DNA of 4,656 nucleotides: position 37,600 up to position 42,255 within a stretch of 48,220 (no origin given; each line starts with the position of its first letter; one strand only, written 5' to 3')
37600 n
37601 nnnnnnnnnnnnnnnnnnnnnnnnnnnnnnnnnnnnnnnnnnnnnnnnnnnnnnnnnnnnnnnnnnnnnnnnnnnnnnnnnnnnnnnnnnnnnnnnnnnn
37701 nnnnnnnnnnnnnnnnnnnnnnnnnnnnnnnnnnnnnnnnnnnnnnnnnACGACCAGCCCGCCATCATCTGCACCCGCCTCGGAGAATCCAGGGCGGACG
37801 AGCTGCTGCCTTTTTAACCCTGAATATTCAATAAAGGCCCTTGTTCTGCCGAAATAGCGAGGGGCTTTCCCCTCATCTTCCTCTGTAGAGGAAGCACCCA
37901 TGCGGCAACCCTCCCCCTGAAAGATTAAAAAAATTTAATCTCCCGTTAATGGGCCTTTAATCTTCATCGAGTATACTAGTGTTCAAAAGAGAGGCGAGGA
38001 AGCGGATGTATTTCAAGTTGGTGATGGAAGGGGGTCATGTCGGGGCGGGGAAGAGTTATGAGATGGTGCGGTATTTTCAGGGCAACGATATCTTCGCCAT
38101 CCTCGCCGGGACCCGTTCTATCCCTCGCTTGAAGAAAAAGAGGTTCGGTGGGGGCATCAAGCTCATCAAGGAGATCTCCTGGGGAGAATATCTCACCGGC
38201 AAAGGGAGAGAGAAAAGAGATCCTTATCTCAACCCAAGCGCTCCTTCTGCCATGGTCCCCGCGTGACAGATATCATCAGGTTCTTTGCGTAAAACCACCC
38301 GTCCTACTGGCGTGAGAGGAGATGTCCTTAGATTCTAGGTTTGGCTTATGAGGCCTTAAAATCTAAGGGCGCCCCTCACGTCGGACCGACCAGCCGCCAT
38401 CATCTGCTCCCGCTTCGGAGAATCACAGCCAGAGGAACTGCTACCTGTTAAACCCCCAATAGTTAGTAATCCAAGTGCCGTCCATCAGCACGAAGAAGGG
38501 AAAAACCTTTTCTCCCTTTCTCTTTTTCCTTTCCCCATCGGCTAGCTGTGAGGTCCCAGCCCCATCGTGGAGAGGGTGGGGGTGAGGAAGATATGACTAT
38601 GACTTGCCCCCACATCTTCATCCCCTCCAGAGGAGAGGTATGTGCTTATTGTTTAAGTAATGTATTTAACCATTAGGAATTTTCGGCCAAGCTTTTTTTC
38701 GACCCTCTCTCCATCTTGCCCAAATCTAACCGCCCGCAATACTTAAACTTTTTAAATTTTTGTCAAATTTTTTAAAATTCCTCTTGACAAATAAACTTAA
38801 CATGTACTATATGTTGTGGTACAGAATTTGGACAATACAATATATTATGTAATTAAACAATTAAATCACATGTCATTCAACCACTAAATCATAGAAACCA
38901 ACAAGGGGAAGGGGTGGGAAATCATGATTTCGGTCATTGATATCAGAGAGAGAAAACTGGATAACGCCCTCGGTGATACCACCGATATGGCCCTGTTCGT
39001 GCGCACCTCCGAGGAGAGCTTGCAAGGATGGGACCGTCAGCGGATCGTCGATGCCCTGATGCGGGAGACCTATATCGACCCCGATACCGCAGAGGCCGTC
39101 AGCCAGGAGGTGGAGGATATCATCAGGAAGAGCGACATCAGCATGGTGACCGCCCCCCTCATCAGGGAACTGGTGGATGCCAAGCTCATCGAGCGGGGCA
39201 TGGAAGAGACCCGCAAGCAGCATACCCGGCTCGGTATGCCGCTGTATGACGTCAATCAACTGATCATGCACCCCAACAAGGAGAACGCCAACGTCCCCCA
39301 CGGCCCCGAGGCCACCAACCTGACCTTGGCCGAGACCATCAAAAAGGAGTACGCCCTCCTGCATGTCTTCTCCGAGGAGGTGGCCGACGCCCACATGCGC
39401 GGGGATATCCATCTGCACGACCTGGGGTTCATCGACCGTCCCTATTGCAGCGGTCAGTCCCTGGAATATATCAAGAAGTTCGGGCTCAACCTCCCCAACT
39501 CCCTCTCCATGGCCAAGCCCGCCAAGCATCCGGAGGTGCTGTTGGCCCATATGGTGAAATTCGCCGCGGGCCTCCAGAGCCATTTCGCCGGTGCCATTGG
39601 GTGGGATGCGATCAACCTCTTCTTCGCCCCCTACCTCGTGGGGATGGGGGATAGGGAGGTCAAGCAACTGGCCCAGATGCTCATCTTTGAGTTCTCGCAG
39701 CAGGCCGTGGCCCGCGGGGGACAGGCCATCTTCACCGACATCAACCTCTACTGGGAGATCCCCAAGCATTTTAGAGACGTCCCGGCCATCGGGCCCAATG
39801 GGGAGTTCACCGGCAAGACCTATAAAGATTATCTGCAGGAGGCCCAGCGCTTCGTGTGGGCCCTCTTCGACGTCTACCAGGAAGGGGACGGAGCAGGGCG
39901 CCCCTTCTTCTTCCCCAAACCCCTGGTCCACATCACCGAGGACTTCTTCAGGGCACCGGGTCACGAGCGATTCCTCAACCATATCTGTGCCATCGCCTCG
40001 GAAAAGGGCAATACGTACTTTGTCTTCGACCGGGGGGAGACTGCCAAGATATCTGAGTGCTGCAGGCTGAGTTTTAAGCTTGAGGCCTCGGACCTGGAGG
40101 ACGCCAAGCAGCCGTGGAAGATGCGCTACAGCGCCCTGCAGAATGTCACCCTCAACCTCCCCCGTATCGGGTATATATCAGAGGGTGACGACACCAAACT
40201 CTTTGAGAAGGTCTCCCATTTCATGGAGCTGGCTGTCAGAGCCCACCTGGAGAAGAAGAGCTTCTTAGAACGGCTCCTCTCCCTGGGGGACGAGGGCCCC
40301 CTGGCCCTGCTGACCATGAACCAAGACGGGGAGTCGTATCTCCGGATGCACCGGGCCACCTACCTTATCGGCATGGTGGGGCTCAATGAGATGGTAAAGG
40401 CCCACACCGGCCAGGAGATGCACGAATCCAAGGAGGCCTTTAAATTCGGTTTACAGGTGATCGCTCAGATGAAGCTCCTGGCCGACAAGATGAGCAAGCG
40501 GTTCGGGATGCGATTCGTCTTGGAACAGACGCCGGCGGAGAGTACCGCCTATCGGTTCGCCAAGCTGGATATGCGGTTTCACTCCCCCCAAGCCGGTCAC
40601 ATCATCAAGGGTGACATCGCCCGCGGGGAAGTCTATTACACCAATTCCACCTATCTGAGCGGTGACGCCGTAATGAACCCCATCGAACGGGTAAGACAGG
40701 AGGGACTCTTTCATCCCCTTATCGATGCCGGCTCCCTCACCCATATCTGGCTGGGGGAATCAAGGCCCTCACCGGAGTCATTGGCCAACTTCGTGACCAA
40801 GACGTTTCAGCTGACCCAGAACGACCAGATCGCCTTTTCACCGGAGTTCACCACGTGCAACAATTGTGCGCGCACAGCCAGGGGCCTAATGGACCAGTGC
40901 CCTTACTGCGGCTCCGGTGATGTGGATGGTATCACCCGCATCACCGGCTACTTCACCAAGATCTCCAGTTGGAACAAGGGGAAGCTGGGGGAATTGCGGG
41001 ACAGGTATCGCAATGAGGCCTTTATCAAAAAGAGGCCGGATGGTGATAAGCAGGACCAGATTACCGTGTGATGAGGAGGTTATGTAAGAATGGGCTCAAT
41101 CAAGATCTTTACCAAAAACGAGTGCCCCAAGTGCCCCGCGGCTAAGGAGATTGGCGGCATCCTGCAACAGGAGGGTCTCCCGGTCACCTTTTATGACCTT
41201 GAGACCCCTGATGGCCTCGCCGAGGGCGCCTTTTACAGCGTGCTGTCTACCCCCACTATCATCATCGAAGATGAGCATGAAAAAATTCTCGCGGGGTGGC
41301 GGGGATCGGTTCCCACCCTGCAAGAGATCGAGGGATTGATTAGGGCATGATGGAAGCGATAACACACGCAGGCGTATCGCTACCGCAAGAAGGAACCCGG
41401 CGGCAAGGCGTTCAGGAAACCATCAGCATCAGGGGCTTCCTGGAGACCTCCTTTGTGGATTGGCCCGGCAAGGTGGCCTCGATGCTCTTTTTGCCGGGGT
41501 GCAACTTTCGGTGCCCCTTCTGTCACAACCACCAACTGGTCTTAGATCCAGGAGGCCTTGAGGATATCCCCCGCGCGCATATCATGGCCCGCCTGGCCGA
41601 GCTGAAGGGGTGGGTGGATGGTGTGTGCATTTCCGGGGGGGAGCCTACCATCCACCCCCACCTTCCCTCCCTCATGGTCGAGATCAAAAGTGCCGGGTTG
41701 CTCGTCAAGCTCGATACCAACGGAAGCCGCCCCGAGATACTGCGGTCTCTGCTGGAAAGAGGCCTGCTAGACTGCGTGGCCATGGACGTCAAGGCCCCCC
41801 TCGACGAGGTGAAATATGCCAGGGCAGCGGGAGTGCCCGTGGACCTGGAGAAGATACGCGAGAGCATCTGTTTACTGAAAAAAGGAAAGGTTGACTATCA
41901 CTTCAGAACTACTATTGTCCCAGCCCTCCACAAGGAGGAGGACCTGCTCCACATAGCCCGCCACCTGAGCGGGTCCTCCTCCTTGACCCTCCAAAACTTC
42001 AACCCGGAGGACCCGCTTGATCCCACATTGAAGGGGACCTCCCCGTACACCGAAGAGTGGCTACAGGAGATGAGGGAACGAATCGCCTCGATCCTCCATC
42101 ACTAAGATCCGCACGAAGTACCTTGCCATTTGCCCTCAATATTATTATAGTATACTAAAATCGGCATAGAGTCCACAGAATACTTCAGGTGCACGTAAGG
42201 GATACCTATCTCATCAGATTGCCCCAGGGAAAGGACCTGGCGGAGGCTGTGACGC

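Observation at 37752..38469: Second cassette-like insertion: an 86-aa ORF plus stem-loops between the polyferredoxin 3' end and a frameshifted relic copy of it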

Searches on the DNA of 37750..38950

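Call 66: search_rna_families(source=window, start=37750, end=38950, threshold=evalue, max_evalue=1)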
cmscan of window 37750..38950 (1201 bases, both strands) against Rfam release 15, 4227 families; matches with E-value up to 1: 4.
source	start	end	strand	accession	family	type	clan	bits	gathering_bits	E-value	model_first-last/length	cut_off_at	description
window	38816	38900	-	RF01295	SCARNA7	Gene; snRNA; snoRNA; scaRNA;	-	18.3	65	0.051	1-330/330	no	Small Cajal body-specific RNA 7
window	38491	38623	-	RF00516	ylbH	Cis-reg; leader;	-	17.6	50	0.5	1-122/122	no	ylbH leader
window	38305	38381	+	RF00709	mir-455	Gene; miRNA;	-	17.5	70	0.82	1-84/84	no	mir-455 microRNA precursor family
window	37857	37881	-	RF01128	sR43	Gene; snRNA; snoRNA; CD-box;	-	15.5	45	0.45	1-56/56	no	Small nucleolar RNA sR42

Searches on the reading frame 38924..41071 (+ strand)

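Call 6: search_protein_families(library=pfam, proteins=[window:38924-41071:+], max_evalue=0.01)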
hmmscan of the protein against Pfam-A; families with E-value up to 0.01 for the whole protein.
window:38924-41071:+ (715 aa): 2 families
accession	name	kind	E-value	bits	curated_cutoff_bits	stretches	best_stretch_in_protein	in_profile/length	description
PF13597.11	NRDD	-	5.3e-143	478.1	26.2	1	120-695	1-560/562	Anaerobic ribonucleoside-triphosphate reductase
PF03477.21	ATP-cone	-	1.6e-05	25.8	25.8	1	25-96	2-75/88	ATP cone domain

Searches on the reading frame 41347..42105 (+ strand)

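Call 92: search_protein_families(library=pfam, proteins=[window:41347-42105:+], max_evalue=0.001)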
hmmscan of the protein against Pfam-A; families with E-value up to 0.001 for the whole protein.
window:41347-42105:+ (252 aa): 2 families
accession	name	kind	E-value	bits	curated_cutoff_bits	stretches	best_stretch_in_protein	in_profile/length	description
PF04055.27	Radical_SAM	-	7.7e-21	75.4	29.5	1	47-199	2-158/166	Radical SAM superfamily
PF13353.11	Fer4_12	-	3.5e-06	27.8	22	1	44-131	7-96/137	4Fe-4S single cluster domain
